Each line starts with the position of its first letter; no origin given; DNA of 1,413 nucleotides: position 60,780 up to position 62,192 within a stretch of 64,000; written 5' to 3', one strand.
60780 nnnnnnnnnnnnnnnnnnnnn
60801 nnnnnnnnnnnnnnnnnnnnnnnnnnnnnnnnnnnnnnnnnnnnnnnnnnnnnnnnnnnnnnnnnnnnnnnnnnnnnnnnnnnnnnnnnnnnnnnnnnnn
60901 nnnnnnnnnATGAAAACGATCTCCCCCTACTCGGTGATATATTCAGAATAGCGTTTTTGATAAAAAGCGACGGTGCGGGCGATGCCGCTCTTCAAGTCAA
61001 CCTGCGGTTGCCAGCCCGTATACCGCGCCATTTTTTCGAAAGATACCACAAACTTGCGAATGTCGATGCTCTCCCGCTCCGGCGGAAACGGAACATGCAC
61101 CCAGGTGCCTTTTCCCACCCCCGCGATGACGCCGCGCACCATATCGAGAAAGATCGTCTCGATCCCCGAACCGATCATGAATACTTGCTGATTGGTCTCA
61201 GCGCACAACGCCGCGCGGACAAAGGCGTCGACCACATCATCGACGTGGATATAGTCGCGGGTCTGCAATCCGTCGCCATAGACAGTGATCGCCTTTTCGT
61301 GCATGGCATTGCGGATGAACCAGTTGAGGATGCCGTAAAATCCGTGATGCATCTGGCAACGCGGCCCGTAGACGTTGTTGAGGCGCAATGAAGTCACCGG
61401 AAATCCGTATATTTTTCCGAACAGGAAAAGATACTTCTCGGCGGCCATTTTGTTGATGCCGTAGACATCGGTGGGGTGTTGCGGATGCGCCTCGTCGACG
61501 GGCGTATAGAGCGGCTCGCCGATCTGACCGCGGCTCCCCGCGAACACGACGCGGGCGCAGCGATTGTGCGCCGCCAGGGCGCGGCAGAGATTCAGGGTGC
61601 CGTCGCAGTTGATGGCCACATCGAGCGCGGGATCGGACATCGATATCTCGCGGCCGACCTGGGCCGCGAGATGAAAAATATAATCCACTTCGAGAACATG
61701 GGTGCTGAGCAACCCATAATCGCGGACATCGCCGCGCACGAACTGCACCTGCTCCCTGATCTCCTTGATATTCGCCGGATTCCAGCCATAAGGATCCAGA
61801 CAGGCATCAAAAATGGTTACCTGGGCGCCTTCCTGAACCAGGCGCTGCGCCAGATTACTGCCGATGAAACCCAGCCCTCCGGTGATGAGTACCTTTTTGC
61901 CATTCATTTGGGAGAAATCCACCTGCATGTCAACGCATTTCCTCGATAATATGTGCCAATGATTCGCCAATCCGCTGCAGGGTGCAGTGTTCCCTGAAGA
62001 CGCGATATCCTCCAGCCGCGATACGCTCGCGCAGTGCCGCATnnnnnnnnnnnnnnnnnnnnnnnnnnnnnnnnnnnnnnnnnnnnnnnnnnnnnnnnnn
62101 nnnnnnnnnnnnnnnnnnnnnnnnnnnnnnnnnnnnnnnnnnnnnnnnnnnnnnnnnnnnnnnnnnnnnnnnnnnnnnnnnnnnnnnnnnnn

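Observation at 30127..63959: A ~34-kb single-strand glycan-assembly locus combining lipid-linked monosaccharide donors with many GT-C transferases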

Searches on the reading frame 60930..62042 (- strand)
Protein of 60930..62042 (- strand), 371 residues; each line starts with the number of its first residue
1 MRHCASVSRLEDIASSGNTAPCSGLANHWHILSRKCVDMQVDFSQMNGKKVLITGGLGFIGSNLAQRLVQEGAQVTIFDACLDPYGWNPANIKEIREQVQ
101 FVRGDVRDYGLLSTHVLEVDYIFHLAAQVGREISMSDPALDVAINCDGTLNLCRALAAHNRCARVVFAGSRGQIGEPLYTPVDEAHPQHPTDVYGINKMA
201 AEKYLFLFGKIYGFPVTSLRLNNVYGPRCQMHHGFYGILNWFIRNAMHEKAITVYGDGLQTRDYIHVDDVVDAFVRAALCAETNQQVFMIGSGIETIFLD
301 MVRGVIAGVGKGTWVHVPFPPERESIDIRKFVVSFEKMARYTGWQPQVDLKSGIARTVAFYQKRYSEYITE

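Call 5: search_protein_families(library=pfam, proteins=[window:60930-62042:-], max_evalue=0.01)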
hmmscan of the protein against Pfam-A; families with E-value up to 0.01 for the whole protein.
window:60930-62042:- (371 aa): 10 families
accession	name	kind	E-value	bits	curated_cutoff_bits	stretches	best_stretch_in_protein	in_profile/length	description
PF01370.27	Epimerase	-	2.5e-49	168.3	20.9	1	51-291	1-240/240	NAD dependent epimerase/dehydratase family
PF16363.11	GDP_Man_Dehyd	-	3.5e-44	152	27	1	52-356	1-331/332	GDP-mannose 4,6 dehydratase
PF01073.25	3Beta_HSD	-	8.9e-17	61.4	22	1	52-280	1-231/280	3-beta hydroxysteroid dehydrogenase/isomerase family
PF02719.21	Polysacc_synt_2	-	7.4e-11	42.2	20.2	1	51-310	1-248/293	Polysaccharide biosynthesis protein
PF07993.18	NAD_binding_4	-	2.6e-08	33.8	20.1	1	63-273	37-257/258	Male sterility protein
PF00106.31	adh_short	-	6.1e-07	29.6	26.6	1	49-170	1-136/195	short chain dehydrogenase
PF04321.23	RmlD_sub_bind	-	1.6e-06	27.9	27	1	50-226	2-153/287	RmlD substrate binding domain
PF07992.20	Pyr_redox_2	-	0.0004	20.3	26.1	1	16-85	110-178/291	Pyridine nucleotide-disulphide oxidoreductase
PF08659.16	KR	-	0.0012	19.3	22.6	1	51-114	3-70/180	KR domain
PF13460.12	NAD_binding_10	-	0.008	16.5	27.2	0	55-205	1-131/184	NAD(P)H-binding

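Call 18: search_protein_families(library=ncbifam, proteins=[window:60930-62042:-], max_evalue=0.0001)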
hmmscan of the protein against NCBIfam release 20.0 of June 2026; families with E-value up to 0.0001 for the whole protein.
window:60930-62042:- (371 aa): 44 families (the best 25 are shown)
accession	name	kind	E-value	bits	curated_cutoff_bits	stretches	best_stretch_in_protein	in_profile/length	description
TIGR01181.1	dTDP_gluc_dehyt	equivalog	2.2e-42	145.3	365.1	1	50-364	1-314/321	dTDP-glucose 4,6-dehydratase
TIGR04180.1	EDH_00030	hypoth_equivalog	9.5e-42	143.1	475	1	51-348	1-296/297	NAD-dependent 4,6-dehydratase LegB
TIGR01179.1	galE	equivalog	6.7e-40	136.9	262.3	1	50-362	1-326/332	UDP-glucose 4-epimerase GalE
TIGR02197.1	heptose_epim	equivalog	1.9e-25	89.7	274.6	1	51-362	1-314/316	ADP-glyceromanno-heptose 6-epimerase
NF011728.1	PRK15181.1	equivalog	6.8e-25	87.8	760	1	47-366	14-342/348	Vi polysaccharide biosynthesis UDP-N-acetylglucosaminuronic acid C-4 epimerase TviC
NF007582.0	PRK10217.1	equivalog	2.7e-22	79.4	698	1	49-362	2-332/355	dTDP-glucose 4,6-dehydratase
NF007956.0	PRK10675.1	subfamily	7.8e-21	74.6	394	1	50-358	2-326/338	UDP-glucose 4-epimerase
NF007490.0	PRK10084.1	subfamily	7.8e-20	71.2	649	1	184-363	157-336/361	dTDP-glucose 4,6-dehydratase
NF043036.1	ErythonDh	equivalog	2.4e-18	66.4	325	1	50-203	2-158/321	D-erythronate dehydrogenase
TIGR03466.1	HpnA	hypoth_equivalog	3.1e-17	62.4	367.65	1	50-202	2-149/327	hopanoid-associated sugar epimerase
NF041015.1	UDPsulfquin_syn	equivalog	6.8e-17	61.5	575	1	93-274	62-274/384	UDP-sulfoquinovose synthase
NF047922.1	GDPFucSynFcl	equivalog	1.5e-15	57.5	500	1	49-364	3-304/308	GDP-L-fucose synthase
TIGR02622.1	CDP_4_6_dhtase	equivalog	7.4e-15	54.9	278.45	1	47-366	3-335/352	CDP-glucose 4,6-dehydratase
NF047837.1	UDPAcbARedWbcJ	equivalog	1.5e-13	50.4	500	1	97-285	27-191/372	UDP-2-acetamido-2,6-beta-L-arabino-hexul-4-ose reductase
NF008360.0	PRK11150.1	equivalog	5.5e-12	45.5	452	1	51-325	2-270/310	ADP-glyceromanno-heptose 6-epimerase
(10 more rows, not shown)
